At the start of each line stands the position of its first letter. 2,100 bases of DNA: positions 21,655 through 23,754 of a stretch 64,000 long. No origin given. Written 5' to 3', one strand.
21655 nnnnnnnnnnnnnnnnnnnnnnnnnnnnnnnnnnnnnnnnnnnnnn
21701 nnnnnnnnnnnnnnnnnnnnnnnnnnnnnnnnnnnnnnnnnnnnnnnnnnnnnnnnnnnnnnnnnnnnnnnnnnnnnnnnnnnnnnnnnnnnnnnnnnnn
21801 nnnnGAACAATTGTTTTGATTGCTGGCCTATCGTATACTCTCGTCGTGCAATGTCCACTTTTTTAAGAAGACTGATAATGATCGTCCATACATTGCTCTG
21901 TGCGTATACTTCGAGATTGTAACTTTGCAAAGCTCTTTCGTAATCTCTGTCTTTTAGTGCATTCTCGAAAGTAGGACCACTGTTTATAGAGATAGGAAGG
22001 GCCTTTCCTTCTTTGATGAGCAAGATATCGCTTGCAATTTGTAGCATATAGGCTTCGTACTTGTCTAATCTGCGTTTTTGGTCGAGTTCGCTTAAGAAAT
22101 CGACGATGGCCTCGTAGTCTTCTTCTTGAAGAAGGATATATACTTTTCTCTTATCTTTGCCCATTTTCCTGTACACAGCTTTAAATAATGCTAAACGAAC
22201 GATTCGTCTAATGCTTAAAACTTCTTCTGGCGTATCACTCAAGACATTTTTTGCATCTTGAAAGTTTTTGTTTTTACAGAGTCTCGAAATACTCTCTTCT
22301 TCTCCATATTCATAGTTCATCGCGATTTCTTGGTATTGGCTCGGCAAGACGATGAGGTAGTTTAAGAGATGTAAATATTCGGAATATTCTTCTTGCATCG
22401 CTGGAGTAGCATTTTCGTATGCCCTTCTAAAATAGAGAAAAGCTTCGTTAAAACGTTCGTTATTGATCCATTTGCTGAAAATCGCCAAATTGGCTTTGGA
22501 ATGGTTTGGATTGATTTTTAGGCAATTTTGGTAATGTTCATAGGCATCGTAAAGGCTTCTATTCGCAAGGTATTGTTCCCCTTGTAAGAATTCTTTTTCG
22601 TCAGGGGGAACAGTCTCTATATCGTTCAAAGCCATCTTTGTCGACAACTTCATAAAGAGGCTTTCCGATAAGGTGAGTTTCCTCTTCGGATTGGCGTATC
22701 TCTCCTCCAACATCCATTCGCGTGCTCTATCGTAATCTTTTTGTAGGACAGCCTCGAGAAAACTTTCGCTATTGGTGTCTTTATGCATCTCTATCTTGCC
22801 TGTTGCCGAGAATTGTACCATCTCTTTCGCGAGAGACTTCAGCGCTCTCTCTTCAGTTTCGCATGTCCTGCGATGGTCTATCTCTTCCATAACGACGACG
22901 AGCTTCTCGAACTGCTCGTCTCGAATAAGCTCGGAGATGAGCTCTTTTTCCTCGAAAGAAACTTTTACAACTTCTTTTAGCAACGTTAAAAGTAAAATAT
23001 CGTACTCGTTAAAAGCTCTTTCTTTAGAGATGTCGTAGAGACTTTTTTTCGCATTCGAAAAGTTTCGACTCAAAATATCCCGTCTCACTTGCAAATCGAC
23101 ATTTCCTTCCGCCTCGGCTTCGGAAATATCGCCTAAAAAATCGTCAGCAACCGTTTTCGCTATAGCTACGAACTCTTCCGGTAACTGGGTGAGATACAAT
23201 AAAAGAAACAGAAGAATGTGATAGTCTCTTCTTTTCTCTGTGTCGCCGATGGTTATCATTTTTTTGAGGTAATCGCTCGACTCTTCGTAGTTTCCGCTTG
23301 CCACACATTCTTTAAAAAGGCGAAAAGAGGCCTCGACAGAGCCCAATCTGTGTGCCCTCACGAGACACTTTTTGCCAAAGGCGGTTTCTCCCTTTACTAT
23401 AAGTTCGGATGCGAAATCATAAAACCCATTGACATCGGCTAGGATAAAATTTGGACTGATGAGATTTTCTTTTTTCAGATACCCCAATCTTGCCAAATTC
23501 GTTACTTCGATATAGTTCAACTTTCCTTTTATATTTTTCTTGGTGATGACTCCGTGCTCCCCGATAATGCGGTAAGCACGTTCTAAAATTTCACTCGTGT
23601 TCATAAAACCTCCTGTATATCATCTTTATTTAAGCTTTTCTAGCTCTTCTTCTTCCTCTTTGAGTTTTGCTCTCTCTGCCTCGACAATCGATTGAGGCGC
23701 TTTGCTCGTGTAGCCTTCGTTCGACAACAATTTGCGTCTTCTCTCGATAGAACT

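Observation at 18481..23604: Gene pair built from five copies of a ~280-aa helical module (1273 aa plus 432 aa) with no recognisable family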

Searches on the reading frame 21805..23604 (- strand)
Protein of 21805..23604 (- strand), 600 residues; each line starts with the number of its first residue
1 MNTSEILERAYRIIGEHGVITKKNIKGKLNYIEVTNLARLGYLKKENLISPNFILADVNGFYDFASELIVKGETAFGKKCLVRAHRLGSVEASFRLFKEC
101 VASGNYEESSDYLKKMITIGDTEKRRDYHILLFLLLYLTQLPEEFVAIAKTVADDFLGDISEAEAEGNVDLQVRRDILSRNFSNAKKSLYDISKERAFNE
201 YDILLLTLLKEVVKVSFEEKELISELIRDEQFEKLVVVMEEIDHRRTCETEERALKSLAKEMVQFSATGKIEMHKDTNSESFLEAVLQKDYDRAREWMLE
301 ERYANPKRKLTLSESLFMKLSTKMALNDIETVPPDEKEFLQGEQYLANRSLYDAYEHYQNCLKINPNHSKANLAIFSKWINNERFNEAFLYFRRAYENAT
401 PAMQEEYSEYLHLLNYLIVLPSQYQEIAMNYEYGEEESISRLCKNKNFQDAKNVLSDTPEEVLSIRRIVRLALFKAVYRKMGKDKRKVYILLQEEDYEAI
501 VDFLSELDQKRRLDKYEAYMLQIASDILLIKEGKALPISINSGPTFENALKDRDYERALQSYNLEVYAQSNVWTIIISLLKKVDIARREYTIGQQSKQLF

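Call 74: predict_structure(alignment_id=A5)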
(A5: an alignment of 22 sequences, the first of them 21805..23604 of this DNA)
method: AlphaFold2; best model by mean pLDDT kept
length: 600 residues; sequences in the alignment: 22
mean_pLDDT: 88.6   pTM: 0.59
mean pLDDT of the five models: 88.6, 88.2, 87.7, 87.2, 86.5
residues with pLDDT >= 90: 397; 70-90: 151; 50-70: 48; < 50: 4
segments of 3 or more residues with pLDDT < 50: none
pLDDT, mean of each block of 10 residues (from residue 1): 90 92 91 91 80 87 95 95 94 96 96 93 92 96 91 86 83 94 96 94 97 96 96 97 93 97 94 85 95 93 84 94 72 83 88 94 95 96 94 94 91 94 92 80 89 85 84 94 91 91 93 88 90 77 73 81 54 66 72 59
secondary structure, 60 per line:
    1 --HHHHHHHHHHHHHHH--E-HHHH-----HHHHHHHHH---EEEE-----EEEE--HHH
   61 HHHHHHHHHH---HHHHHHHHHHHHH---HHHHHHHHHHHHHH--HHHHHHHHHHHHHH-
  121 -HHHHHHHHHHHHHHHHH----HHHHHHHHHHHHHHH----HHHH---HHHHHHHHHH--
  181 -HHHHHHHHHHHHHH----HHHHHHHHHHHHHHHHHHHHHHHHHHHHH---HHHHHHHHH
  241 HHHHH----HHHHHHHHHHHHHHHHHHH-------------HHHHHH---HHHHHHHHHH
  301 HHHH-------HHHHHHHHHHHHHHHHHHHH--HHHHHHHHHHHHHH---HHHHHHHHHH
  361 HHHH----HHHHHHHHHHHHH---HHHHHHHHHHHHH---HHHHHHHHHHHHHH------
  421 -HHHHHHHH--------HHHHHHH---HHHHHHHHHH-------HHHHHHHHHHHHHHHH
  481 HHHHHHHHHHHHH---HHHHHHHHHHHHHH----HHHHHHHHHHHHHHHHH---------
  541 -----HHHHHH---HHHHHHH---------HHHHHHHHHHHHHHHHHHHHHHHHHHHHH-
elements in order: H3-17 H22-25 H31-39 E43-46 E52-55 H58-70 H74-86 H90-103 H106-119 H122-138 H143-157 H162-165 H169-178 H182-195 H200-228 H232-245 H250-268 H282-287 H291-304 H312-331 H334-347 H351-364 H369-381 H385-397 H401-414 H422-429 H438-444 H448-457 H465-493 H497-510 H515-531 H546-551 H555-561 H571-599
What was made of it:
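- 23431..23604 (-): A residues 1-58: winged-helix head (basic, pI 9.45), a diverged AbiEi_4-like domain. The model shows three helices plus a two-stranded wing at pLDDT 80-92 (call 74).
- Closest known: AbiEi antitoxin. Same: The three-helix plus wing topology is predicted for A (call 74).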

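Call 78: fold_search(model_id=the predicted structure, library=pdb)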
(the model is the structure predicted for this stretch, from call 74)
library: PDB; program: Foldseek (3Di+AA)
matches with E <= 10: 1082; with E <= 0.001: 12
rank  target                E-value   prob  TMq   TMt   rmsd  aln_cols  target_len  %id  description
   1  9rtt_Q                8.3e-05  1.00  0.19  0.14  22.0       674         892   12  Activated Elongation Complex with IWS1 and ELOF1 (released 2025-09-03)
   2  6gmh_Q                1.4e-04  1.00  0.19  0.14  23.1       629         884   11  Structure of activated transcription complex Pol II-DSIF-PAF-SPT6 (released 2018-08-22)
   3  9hvq_Q                1.4e-04  1.00  0.19  0.14  21.5       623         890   12  Structure of the transcribing Pol II-DSIF-PAF-SPT6-RECQL5 complex (released 2025-07-16)
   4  4kvm_C                2.0e-04  0.98  0.13  0.11  35.9       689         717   11  The NatA (Naa10p/Naa15p) amino-terminal acetyltransferase complex bound to a bisubstrate analog (released 2013-07-31)
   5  4kvm_B                3.5e-04  1.00  0.18  0.15  32.1       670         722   12  The NatA (Naa10p/Naa15p) amino-terminal acetyltransferase complex bound to a bisubstrate analog (released 2013-07-31)
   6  3fp3                  3.7e-04  0.99  0.15  0.17  31.6       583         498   14  Crystal structure of Tom71 (released 2009-07-28)
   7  9gaw_J                5.1e-04  0.98  0.12  0.15  26.6       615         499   14  High-resolution structure of the Anaphase-promoting complex/cyclosome (APC/C) bound to co-activator Cdh1 (released 2024-08-14)
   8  8a3t_H                6.0e-04  1.00  0.17  0.19  23.8       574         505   14  S. cerevisiae APC/C-Cdh1 complex (released 2022-08-31)
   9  4kvm_A                6.8e-04  0.94  0.13  0.11  35.1       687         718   11  The NatA (Naa10p/Naa15p) amino-terminal acetyltransferase complex bound to a bisubstrate analog (released 2013-07-31)
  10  5g05_H                8.1e-04  0.98  0.12  0.15  25.2       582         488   13  Cryo-EM structure of combined apo phosphorylated APC (released 2016-05-25)
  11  8pkp_K                9.5e-04  0.99  0.15  0.17  24.1       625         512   12  Cryo-EM structure of the apo Anaphase-promoting complex/cyclosome (APC/C) at 3.2 Angstrom resolution (released 2023-07-19)
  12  3fp2_A                9.5e-04  0.97  0.13  0.15  32.2       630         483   10  Crystal structure of Tom71 complexed with Hsp82 C-terminal fragment (released 2009-07-28)
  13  4ui9_F                1.0e-03  0.99  0.15  0.17  25.9       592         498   13  Atomic structure of the human Anaphase-Promoting Complex (released 2015-06-17)
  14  4buj_F                1.2e-03  0.99  0.18  0.10  24.6       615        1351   12  Crystal structure of the S. cerevisiae Ski2-3-8 complex (released 2013-08-28)
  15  8fgw_D                1.3e-03  0.99  0.18  0.10  26.3       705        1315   12  Human IFT-A complex structures provide molecular insights into ciliary transport (released 2023-02-22)
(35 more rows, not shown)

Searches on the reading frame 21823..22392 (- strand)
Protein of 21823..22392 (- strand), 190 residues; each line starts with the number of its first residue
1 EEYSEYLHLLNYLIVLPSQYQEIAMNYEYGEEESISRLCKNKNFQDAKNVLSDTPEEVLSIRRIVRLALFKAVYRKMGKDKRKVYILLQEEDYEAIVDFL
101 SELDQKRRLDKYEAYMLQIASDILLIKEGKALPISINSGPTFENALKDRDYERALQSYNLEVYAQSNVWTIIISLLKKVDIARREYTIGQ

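Call 104: search_solved_structures(query=A9, max_evalue=10)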
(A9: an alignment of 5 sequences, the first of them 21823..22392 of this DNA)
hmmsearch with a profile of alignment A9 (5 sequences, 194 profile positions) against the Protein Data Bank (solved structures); distinct sequences matched with E-value up to 10: 64 (the best 60 are shown).
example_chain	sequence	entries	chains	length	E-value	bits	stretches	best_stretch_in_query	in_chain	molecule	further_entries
7udj_H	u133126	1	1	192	0.0002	24.3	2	65-142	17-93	De novo designed helical repeat protein RPB_PEW3_R4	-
2i88_A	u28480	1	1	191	0.23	14.3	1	87-144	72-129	Colicin-E1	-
8tck_B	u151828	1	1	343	1.1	12.1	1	124-172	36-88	p51 subunit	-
8tcl_B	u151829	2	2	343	1.1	12.1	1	124-172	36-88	p51 subunit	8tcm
8tcj_B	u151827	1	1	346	1.2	12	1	124-172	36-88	p51 subunit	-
5c24_B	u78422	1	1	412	1.5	11.7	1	124-171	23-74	HIV-1 REVERSE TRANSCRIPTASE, P51 SUBUNIT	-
4kse_B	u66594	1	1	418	1.5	11.7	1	124-171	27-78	HIV p51 subunit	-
2hnd_B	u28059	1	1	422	1.5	11.6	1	124-171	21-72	Reverse transcriptase/ribonuclease H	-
1hni_B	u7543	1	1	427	1.5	11.6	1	124-171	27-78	HIV-1 REVERSE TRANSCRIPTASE (SUBUNIT P51)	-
3dlk_B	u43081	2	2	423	1.5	11.6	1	124-171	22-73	p51 RT | reverse transcriptase/ribonuclease H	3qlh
2hny_B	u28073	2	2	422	1.5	11.6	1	124-171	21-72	Reverse transcriptase/ribonuclease H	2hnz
1hvu_B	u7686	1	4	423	1.5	11.6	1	124-171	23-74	PROTEIN (HIV-1 REVERSE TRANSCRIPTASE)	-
1hys_B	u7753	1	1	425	1.5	11.6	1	124-171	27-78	HIV-1 REVERSE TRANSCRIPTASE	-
2opr_B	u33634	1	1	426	1.5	11.6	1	124-171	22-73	p51 RT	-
1dlo_B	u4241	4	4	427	1.6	11.6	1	124-171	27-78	HUMAN IMMUNODEFICIENCY VIRUS TYPE 1 REVERSE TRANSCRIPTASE | HIV-1 REVERSE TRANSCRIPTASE (SUBUNIT P51) | REVERSE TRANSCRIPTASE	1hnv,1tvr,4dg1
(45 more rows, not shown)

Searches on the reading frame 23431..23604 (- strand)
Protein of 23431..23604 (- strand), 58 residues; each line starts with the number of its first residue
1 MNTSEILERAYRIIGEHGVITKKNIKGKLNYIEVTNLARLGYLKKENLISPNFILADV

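Call 81: search_solved_structures(query=A6, max_evalue=10, show_alignments=2)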
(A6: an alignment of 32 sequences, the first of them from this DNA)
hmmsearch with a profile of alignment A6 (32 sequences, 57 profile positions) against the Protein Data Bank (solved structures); distinct sequences matched with E-value up to 10: 16.
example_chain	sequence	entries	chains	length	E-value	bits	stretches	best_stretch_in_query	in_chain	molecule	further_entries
9ngw_A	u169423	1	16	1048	3.4e-11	46.2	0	21-36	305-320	IcmE (DotG)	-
7muc_AG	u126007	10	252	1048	3.4e-11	46.2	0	21-36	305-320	IcmE protein | IcmE (DotG)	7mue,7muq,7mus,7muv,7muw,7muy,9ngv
1ft9_A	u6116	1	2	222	0.032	17.5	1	34-55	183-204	CARBON MONOXIDE OXIDATION SYSTEM TRANSCRIPTION REGULATOR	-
5n35_A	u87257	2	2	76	0.11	15.8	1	14-55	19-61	PolB1 Binding Protein 2 (PBP2) | PolB1 Binding Protein 2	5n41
7ej6_B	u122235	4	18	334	0.2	14.9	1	18-42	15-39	HLJ1_G0016300.mRNA.1.CDS.1 | Meiotic recombination protein DMC1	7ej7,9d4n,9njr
4n13_A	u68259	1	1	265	0.25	14.6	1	7-27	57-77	Phosphate ABC transporter, periplasmic phosphate-binding protein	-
8a3y_R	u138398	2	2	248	0.26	14.6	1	15-43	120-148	RNA polymerase-associated protein RTF1 homolog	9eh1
9sra_BQ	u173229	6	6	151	0.34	14.2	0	31-46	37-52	Large ribosomal subunit protein eL19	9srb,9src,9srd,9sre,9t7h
6u5v_B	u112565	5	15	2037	0.48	13.7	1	22-56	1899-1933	Fatty acid synthase subunit beta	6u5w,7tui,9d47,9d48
2osr_A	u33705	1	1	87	0.56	13.5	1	19-45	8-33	Nucleolar protein 3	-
8b8s_A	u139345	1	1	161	0.72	13.1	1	11-45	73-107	Serine/arginine (SR)-type shuttling mRNA binding protein NPL3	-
7qde_B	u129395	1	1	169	0.79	13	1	11-45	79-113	Nucleolar protein 3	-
2jvr_A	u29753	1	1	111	0.93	12.8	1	19-45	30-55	Nucleolar protein 3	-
4v4n_AQ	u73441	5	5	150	1.1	12.6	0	31-46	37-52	50S ribosomal protein L19E | Large ribosomal subunit protein eL19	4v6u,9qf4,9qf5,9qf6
9hlo_A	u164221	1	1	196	2.7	11.3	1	11-52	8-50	Abortive infection protein AbiGI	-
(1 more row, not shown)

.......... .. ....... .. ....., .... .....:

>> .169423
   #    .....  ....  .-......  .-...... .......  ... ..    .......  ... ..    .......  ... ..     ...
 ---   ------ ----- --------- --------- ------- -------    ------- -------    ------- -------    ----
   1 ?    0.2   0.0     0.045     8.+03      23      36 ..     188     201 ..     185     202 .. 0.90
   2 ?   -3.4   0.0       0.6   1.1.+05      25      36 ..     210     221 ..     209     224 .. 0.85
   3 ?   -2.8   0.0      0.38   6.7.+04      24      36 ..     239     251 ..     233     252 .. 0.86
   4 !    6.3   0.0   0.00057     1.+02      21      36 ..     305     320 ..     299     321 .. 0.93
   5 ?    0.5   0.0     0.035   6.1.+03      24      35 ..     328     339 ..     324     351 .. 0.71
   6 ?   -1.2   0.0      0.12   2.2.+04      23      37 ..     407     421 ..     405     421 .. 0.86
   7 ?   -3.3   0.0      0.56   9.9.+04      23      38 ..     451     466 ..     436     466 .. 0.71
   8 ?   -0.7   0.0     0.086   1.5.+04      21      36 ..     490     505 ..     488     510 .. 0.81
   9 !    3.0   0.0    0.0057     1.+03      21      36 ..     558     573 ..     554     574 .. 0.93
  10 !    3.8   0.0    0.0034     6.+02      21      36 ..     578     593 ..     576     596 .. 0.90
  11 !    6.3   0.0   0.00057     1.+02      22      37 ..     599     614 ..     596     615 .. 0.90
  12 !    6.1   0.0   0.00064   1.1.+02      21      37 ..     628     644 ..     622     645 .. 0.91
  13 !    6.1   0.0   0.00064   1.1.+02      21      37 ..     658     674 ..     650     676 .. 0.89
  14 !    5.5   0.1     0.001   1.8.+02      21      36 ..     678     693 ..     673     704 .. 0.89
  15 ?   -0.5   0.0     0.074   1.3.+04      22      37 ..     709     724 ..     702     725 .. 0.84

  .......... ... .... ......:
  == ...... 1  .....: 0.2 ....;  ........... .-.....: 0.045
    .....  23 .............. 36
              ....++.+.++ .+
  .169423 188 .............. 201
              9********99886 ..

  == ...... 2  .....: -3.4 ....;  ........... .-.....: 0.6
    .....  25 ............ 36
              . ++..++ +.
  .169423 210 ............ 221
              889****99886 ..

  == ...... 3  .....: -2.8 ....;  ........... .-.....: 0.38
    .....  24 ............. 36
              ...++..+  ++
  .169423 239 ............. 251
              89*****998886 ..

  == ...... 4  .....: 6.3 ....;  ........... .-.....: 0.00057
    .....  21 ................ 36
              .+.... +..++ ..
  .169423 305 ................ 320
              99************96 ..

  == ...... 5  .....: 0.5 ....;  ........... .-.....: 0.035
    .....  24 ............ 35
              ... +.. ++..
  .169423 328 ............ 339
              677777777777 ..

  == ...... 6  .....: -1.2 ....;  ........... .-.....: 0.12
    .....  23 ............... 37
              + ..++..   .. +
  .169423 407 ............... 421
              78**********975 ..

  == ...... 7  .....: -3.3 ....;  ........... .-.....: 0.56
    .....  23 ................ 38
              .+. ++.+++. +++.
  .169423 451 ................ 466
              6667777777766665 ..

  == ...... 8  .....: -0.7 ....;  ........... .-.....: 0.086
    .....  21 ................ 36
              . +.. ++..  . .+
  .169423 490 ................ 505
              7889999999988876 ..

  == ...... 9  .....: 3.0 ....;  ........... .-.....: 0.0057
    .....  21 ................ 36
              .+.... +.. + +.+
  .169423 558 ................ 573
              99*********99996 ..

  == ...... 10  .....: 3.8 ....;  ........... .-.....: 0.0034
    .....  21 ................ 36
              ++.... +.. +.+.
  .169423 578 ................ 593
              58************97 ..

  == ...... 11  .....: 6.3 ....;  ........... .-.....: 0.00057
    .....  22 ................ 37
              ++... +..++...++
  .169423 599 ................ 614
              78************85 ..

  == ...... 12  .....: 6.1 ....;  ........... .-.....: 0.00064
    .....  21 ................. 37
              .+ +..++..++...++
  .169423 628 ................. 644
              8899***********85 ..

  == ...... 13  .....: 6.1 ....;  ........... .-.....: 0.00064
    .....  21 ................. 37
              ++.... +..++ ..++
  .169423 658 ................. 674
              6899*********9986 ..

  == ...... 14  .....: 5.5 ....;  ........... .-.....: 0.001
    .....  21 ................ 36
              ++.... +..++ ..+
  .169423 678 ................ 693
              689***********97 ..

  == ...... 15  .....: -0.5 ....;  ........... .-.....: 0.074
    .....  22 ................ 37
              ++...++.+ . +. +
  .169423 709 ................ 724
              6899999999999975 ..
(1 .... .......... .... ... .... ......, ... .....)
